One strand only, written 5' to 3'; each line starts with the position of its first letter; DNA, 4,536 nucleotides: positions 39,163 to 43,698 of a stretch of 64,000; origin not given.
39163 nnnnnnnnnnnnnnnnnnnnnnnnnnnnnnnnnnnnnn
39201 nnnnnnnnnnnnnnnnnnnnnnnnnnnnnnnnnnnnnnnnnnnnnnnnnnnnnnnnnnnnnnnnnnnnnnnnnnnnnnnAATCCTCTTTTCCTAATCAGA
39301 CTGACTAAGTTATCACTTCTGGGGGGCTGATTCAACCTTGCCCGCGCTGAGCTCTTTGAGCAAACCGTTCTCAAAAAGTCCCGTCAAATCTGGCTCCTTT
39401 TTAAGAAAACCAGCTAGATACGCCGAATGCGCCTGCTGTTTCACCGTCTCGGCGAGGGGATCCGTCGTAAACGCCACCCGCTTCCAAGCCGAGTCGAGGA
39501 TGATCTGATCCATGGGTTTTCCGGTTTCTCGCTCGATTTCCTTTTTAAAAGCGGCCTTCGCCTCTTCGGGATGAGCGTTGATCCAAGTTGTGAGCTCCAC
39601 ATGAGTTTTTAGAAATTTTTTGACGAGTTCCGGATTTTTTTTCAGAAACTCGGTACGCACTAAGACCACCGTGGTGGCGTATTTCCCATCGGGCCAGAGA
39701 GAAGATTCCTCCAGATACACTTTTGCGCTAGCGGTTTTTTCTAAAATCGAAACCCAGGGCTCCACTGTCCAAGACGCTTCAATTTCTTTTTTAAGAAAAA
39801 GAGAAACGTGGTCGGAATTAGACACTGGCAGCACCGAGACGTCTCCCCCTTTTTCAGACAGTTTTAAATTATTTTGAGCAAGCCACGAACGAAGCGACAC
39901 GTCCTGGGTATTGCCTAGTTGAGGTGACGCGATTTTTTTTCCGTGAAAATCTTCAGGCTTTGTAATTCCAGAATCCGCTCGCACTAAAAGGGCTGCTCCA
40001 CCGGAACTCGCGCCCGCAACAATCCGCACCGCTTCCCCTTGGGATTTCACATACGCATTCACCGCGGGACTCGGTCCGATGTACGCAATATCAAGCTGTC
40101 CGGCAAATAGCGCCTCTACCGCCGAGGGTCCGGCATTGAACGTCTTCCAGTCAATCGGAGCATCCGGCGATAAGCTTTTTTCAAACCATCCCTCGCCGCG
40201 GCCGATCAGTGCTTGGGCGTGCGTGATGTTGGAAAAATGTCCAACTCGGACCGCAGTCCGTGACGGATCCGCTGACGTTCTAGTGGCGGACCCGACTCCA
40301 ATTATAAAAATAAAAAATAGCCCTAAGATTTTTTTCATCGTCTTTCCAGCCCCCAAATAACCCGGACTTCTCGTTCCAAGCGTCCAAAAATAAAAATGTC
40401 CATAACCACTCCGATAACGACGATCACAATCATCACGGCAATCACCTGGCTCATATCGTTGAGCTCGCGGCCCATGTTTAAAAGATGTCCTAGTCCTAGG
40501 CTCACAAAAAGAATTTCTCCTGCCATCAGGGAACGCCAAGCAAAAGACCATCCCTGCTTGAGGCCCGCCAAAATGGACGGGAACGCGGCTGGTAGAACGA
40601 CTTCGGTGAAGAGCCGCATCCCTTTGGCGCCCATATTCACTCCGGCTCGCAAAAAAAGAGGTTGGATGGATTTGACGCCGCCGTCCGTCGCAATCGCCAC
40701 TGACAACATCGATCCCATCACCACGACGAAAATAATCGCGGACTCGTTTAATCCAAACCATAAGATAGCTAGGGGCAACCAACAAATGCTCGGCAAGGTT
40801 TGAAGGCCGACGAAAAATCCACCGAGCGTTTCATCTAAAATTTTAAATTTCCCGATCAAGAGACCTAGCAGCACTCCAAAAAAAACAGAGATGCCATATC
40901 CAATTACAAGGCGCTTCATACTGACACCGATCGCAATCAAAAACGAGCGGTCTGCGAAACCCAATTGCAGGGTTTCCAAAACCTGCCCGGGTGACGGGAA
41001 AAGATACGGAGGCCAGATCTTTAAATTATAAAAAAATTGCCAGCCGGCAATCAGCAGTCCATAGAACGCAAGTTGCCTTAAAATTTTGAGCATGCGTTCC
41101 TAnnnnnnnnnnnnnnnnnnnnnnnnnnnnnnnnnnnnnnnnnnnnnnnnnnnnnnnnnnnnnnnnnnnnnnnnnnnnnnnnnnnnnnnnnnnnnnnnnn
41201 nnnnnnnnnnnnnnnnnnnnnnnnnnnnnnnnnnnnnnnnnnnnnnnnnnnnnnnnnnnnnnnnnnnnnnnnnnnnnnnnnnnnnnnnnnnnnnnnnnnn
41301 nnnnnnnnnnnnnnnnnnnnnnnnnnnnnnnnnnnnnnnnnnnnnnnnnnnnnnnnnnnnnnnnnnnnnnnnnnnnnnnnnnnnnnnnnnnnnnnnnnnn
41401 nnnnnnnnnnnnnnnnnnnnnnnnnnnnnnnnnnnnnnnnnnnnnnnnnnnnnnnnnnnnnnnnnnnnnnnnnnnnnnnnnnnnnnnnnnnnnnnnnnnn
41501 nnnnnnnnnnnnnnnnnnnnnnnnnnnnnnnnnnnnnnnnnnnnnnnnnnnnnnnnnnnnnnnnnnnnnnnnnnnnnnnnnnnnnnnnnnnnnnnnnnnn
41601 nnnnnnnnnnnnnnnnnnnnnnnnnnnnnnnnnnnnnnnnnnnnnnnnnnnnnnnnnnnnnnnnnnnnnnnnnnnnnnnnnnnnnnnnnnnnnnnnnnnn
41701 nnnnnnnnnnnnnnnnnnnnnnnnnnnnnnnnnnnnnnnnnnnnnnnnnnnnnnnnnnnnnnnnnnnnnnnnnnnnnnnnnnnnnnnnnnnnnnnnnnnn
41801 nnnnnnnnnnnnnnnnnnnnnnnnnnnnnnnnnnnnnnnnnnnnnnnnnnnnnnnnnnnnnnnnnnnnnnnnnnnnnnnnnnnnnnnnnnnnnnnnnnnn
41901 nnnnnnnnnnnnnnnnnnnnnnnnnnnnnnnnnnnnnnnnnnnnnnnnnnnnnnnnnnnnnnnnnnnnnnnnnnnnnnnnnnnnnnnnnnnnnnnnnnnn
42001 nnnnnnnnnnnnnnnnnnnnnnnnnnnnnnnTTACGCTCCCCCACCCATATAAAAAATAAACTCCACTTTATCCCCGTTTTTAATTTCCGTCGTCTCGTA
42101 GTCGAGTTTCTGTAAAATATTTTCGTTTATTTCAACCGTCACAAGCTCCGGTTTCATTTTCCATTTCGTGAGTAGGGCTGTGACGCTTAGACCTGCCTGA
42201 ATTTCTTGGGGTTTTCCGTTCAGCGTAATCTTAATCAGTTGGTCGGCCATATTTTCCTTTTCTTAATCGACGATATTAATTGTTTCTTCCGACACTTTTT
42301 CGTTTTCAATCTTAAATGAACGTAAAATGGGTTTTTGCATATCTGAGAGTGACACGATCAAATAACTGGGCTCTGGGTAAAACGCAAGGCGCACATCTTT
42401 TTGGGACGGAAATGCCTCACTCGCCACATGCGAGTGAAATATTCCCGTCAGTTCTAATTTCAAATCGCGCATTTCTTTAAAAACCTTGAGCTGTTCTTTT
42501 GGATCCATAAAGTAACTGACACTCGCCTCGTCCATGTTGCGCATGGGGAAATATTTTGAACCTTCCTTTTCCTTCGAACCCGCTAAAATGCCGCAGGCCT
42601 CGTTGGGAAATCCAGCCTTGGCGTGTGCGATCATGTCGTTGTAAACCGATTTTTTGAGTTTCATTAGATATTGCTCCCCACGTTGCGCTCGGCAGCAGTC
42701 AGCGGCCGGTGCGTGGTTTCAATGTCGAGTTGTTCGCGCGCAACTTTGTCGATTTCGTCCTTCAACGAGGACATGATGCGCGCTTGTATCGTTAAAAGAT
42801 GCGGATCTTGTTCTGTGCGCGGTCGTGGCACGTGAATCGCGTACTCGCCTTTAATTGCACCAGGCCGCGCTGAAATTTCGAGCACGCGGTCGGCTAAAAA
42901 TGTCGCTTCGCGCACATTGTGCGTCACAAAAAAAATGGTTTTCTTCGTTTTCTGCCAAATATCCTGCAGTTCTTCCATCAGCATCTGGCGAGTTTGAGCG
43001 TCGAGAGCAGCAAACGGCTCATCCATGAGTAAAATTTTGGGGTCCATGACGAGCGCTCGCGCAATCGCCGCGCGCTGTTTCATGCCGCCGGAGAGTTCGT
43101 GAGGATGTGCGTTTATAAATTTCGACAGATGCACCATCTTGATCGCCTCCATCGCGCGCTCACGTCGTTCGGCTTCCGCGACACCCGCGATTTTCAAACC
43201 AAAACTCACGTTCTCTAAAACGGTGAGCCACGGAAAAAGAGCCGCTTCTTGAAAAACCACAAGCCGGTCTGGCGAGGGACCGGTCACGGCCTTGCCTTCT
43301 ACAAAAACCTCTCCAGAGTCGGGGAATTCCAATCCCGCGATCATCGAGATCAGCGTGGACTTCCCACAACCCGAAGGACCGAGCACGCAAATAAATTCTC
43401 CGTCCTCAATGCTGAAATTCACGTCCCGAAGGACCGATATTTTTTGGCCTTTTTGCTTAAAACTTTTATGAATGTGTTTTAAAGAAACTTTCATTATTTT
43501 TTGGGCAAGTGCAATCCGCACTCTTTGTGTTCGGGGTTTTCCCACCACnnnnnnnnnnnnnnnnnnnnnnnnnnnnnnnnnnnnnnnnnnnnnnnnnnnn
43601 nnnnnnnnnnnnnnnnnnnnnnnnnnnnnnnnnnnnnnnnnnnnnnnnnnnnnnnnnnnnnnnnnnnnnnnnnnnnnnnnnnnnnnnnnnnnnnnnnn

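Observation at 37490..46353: Composite sulfur-assimilation island with two independent protein-thiocarboxylate modules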

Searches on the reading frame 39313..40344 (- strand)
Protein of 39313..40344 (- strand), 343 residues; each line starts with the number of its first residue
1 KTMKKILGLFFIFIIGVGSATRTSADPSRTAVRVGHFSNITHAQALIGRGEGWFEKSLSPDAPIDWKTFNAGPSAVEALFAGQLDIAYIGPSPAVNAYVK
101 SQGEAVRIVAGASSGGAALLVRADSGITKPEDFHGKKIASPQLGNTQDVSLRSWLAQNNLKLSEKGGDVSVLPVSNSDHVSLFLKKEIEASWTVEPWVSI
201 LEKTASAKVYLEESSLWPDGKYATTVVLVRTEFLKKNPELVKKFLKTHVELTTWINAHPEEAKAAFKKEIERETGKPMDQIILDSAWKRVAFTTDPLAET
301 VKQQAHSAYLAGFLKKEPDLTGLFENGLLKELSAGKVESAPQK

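Call 12: search_protein_families(library=pfam, proteins=[window:39313-40344:-], max_evalue=0.001)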
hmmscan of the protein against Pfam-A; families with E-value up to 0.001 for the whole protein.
window:39313-40344:- (343 aa): 4 families
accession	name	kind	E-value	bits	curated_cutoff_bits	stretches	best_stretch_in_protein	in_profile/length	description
PF13379.11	NMT1_2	-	2.1e-32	113.4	24.7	1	27-265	3-247/252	NMT1-like family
PF09084.16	NMT1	-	7.8e-18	65.6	20.5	1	41-262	3-216/216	NMT1/THI5 like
PF12974.12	Phosphonate-bd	-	2.4e-11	43.9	27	1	61-164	28-135/242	ABC transporter, phosphonate, periplasmic substrate-binding protein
PF04069.17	OpuAC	-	5e-05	23.5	21.2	0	65-257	32-238/257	Substrate binding domain of ABC-type glycine betaine transport system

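Call 44: search_protein_families(library=ncbifam, proteins=[window:39313-40344:-], max_evalue=0.00001)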
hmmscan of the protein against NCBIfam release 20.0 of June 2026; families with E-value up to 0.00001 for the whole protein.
window:39313-40344:- (343 aa): 7 families
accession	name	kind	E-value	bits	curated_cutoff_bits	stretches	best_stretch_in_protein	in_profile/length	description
TIGR01728.1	SsuA_fam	subfamily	1.2e-65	221.6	163.5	1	32-329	1-289/290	aliphatic sulfonate ABC transporter substrate-binding protein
TIGR01729.1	taurine_ABC_bnd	equivalog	3.5e-24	85.8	304.25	1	54-281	21-241/300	taurine ABC transporter substrate-binding protein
NF040735.1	SBP_SaoX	equivalog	1.4e-20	73.7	300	1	67-269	35-232/330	ABC transporter substrate-binding subunit SaoX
NF008553.0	PRK11480.1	equivalog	2.2e-18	66.5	490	1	51-261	42-241/320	taurine ABC transporter substrate-binding protein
NF008588.0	PRK11553.1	subfamily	1.4e-12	47.2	299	1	7-297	5-277/319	aliphatic sulfonate ABC transporter substrate-binding protein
TIGR03427.1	ABC_peri_uca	equivalog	5.6e-09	35.6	333.9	1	66-268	39-231/328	putative urea ABC transporter substrate-binding protein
TIGR01098.1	3A0109s03R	subfamily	1.2e-07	31.5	112.05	1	74-139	75-144/253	phosphate/phosphite/phosphonate ABC transporter substrate-binding protein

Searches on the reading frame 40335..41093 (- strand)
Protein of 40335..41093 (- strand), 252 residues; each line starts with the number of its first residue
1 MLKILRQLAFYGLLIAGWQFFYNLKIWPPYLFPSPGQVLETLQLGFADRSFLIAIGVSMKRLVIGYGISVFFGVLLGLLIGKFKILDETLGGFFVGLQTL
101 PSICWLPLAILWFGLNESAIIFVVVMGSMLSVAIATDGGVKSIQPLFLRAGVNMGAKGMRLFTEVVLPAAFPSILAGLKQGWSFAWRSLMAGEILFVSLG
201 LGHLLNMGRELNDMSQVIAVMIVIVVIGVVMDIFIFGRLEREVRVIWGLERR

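Call 4: search_protein_families(library=pfam, proteins=[window:40335-41093:-], max_evalue=0.01)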
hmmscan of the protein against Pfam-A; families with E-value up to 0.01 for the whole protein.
window:40335-41093:- (252 aa): 1 family
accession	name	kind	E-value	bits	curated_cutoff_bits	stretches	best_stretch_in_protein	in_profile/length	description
PF00528.27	BPD_transp_1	-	1.6e-20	74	26.4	1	73-235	1-175/184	Binding-protein-dependent transport system inner membrane component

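Call 5: search_protein_families(library=ncbifam, proteins=[window:40335-41093:-], max_evalue=0.01)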
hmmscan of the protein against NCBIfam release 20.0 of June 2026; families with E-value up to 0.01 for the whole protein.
window:40335-41093:- (252 aa): 11 families
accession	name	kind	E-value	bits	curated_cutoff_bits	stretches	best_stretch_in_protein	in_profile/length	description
NF040733.1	ABC_perm_U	equivalog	6.2e-38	130.7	295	1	4-235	8-238/251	ABC transporter permease subunit SaoP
NF007545.0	PRK10160.1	equivalog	1.2e-26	93.7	342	1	11-234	31-259/275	taurine ABC transporter permease TauC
NF008470.0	PRK11365.1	equivalog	5.4e-26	91.6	347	1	14-234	21-241/263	aliphatic sulfonate ABC transporter permease SsuC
TIGR01183.1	ntrB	equivalog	4.3e-25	88.6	209.05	1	46-235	10-199/202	nitrate ABC transporter permease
TIGR03416.1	ABC_choXWV_perm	equivalog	2.5e-11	43.6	363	1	59-232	92-264/267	choline ABC transporter permease subunit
NF008196.0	PRK10952.1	equivalog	2.7e-05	23.1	439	1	69-233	156-323/356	glycine betaine/L-proline ABC transporter permease ProW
TIGR03226.1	PhnU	equivalog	0.0011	18.5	283.45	1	139-179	201-241/311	2-aminoethylphosphonate ABC transporter permease subunit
NF011624.0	PRK15050.1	equivalog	0.0015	17.7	247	1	148-177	192-221/297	2-aminoethylphosphonate ABC transporter permease subunit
NF007028.0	PRK09494.1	equivalog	0.0025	17.7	303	1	118-246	91-219/219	glutamine ABC transporter permease GlnP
TIGR01097.1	PhnE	equivalog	0.0077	15.7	216.7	0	54-234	64-243/252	phosphonate ABC transporter, permease protein PhnE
TIGR01581.1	Mo_ABC_porter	hypoth_equivalog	0.0096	15.4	210.3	0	128-222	114-215/225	ABC transporter permease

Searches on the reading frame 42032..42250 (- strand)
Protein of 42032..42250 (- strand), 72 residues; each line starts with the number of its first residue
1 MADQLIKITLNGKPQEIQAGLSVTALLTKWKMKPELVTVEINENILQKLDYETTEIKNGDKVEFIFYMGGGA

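Call 4: search_protein_families(library=pfam, proteins=[window:42032-42250:-], max_evalue=0.01)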
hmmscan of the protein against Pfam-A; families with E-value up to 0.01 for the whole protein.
window:42032-42250:- (72 aa): 2 families
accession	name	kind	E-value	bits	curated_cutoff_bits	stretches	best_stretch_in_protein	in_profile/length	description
PF02597.26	ThiS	-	3e-11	44.2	22.5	1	8-71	1-76/76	ThiS family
PF14453.12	ThiS-like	-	0.0087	16.6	26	0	6-39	1-33/57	ThiS-like ubiquitin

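Call 5: search_protein_families(library=ncbifam, proteins=[window:42032-42250:-], max_evalue=0.01)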
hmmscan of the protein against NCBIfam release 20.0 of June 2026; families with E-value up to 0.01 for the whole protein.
window:42032-42250:- (72 aa): 1 family
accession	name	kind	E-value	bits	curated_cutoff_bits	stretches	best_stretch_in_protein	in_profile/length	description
TIGR01683.1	thiS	equivalog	2.2e-18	66.3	37.45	1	8-71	1-64/64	sulfur carrier protein ThiS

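Call 78: search_solved_structures(query=window:42032-42250:-, max_evalue=0.01, show_alignments=2)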
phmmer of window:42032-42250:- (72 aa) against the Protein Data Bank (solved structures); distinct sequences matched with E-value up to 0.01: 3.
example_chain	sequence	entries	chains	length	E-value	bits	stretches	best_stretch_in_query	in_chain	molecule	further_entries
2k5p_A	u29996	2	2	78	9.5e-13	50.8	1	7-71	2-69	thiamine-biosynthesis protein | Thiamine-biosynthesis protein ThiS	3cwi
1tyg_B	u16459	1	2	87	0.00047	23.4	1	9-71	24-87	yjbS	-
2lek_A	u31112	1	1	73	0.0012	22.1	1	8-71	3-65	Putative thiamin biosynthesis ThiS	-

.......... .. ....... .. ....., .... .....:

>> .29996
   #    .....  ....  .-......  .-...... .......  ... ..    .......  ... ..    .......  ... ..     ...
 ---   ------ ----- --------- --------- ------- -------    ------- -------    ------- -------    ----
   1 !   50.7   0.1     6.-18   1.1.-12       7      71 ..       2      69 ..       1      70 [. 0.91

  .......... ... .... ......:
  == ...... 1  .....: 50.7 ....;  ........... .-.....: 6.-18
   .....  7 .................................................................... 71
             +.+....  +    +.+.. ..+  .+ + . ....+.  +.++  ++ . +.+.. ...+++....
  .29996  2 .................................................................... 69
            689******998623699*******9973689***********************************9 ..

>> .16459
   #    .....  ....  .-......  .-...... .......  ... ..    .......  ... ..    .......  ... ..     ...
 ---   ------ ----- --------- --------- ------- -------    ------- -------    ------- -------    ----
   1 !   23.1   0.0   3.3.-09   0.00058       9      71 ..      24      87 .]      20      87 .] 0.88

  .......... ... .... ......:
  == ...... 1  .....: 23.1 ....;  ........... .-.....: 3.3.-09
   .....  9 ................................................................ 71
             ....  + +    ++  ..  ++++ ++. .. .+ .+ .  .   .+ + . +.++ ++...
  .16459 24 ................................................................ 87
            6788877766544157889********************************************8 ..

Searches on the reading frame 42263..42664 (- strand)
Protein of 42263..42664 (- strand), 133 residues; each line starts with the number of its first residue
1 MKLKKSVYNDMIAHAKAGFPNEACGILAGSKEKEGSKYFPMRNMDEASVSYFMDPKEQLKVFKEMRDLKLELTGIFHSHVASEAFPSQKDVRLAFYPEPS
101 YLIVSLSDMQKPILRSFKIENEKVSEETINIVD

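Call 4: search_protein_families(library=pfam, proteins=[window:42263-42664:-], max_evalue=0.01)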
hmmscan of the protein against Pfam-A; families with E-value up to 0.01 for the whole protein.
window:42263-42664:- (133 aa): 1 family
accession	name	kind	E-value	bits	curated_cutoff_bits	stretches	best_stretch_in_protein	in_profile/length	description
PF14464.11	Prok-JAB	-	2.4e-25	89.1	25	1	5-110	2-105/114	Prokaryotic homologs of the JAB domain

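Call 5: search_protein_families(library=ncbifam, proteins=[window:42263-42664:-], max_evalue=0.01)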
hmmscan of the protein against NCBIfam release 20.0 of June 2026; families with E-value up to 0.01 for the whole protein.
window:42263-42664:- (133 aa): 1 family
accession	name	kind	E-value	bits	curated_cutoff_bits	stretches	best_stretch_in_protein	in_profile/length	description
NF041370.1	desamp_Halo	equivalog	2.2e-22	79.4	130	1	1-130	1-132/133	desampylase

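Call 77: search_solved_structures(query=window:42263-42664:-, max_evalue=0.001, show_alignments=1)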
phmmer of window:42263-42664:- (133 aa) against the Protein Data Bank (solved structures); distinct sequences matched with E-value up to 0.001: 4.
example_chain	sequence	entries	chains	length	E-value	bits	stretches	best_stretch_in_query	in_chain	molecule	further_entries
2kks_A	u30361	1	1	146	1.3e-30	109.4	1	3-130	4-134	Uncharacterized protein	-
5lda_A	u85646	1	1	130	2.9e-11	46.9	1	20-113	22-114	JAMM1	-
5ld9_A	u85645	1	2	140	3.5e-11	46.6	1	20-112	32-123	JAMM1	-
2kcq_A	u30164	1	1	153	1.1e-06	32.1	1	4-118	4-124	Mov34/MPN/PAD-1 family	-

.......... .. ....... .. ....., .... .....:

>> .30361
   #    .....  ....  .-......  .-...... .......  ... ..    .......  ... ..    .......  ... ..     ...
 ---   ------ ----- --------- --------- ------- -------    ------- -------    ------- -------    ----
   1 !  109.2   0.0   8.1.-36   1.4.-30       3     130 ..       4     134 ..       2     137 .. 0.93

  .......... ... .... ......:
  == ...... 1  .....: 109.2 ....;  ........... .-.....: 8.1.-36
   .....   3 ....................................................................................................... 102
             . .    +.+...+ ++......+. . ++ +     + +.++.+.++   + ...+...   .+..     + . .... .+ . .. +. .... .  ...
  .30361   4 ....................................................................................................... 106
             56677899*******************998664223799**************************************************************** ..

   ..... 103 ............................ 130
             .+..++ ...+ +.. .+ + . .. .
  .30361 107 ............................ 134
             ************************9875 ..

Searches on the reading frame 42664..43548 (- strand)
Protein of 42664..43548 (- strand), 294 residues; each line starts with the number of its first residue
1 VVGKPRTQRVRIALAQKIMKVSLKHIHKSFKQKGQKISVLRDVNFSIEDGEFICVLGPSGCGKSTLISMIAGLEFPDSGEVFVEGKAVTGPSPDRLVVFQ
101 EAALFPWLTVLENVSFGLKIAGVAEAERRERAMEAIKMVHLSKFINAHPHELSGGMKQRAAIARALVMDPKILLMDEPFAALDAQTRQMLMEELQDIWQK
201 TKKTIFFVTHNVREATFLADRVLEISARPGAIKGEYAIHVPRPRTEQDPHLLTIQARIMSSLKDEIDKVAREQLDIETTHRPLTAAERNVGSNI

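Call 4: search_protein_families(library=pfam, proteins=[window:42664-43548:-], max_evalue=0.01)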
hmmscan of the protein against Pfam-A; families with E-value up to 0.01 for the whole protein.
window:42664-43548:- (294 aa): 11 families
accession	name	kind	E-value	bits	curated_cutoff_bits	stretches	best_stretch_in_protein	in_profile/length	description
PF00005.33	ABC_tran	-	5.7e-35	121.3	25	1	40-180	1-137/137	ABC transporter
PF13304.12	AAA_21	-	2.2e-07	31.7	27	1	149-211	235-299/304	AAA domain, putative AbiEii toxin, Type IV TA system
PF02463.25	SMC_N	-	2.3e-05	24.4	40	0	146-227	131-213/220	RecF/RecN/SMC N terminal domain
PF13401.12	AAA_22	-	0.00091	20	27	1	50-201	5-114/130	AAA domain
PF13191.12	AAA_16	-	0.0018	19.2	32.6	1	49-167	23-104/167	AAA ATPase domain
PF03193.22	RsgA_GTPase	-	0.0018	18.5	30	1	37-72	94-128/174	RsgA GTPase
PF09818.15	ABC_ATPase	-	0.0021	17.6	23.2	0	149-211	145-217/283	P-loop domain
PF01637.24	ATPase_2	-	0.0022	18.3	33.2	0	49-200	19-141/225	ATPase domain predominantly from Archaea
PF20720.3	nSTAND3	-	0.0059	16.7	27.2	0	45-71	12-38/155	Novel STAND NTPase 3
PF00004.35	AAA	-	0.006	17.5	21.2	0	53-72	1-20/131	ATPase family associated with various cellular activities (AAA)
PF13555.12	AAA_29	-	0.0099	16.1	27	0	45-67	17-39/61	P-loop containing region of AAA domain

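Call 5: search_protein_families(library=ncbifam, proteins=[window:42664-43548:-], max_evalue=0.01)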
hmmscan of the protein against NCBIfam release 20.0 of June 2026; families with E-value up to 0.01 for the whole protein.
window:42664-43548:- (294 aa): 193 families (the best 25 are shown)
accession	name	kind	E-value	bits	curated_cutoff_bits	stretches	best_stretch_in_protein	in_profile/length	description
NF040729.1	ABC_ATP_SaoA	equivalog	1.3e-78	263.8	360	1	20-264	1-245/248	ABC transporter ATP-binding protein SaoA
TIGR01184.1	ntrCD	subfamily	2.4e-68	230.2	291.8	1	40-247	1-211/230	nitrate ABC transporter ATP-binding protein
NF008421.0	PRK11248.1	equivalog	2.1e-67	227.3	357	1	34-236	13-213/255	taurine ABC transporter ATP-binding subunit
NF006987.0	PRK09452.1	equivalog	1.8e-65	221.1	482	1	13-225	10-221/378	spermidine/putrescine ABC transporter ATP-binding protein PotA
TIGR01186.1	proV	subfamily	8.6e-64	215.9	326.6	1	33-223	3-201/363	betaine/proline/choline family ABC transporter ATP-binding protein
TIGR03265.1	PhnT2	equivalog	9.7e-64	215.8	457.7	1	21-223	5-206/353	putative 2-aminoethylphosphonate ABC transporter ATP-binding protein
NF008653.0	PRK11650.1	subfamily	2e-60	204.7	432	1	20-224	3-207/357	sn-glycerol-3-phosphate ABC transporter ATP-binding protein UgpC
NF040840.2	tungstate_WtpC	equivalog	1.1e-58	199.2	440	1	38-274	14-255/347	tungstate ABC transporter ATP-binding protein WtpC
NF043075.1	MMSYN1_0197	equivalog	1.9e-58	198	550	1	21-225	3-206/341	spermidine/putrescine ABC transporter ATP-binding protein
TIGR00968.1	3a0106s01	subfamily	7.8e-58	195.8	342.75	1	31-225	8-204/237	sulfate ABC transporter ATP-binding protein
NF040933.2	ABC_arch_GlcV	equivalog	1.7e-57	194.9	450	1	19-224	1-214/357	glucose ABC transporter ATP-binding protein GlcV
TIGR01187.1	potA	subfamily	1.8e-56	191.6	355.6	1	55-223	1-172/325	polyamine ABC transporter ATP-binding protein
NF008420.0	PRK11247.1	equivalog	2.1e-55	187.7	395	1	20-262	12-242/257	aliphatic sulfonates ABC transporter ATP-binding protein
NF008513.0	PRK11432.1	equivalog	1e-54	185.8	496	1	21-225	7-210/351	ferric ABC transporter ATP-binding protein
NF008233.0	PRK11000.1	equivalog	2.8e-54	184.4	568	1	20-227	3-209/369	maltose/maltodextrin ABC transporter ATP-binding protein MalK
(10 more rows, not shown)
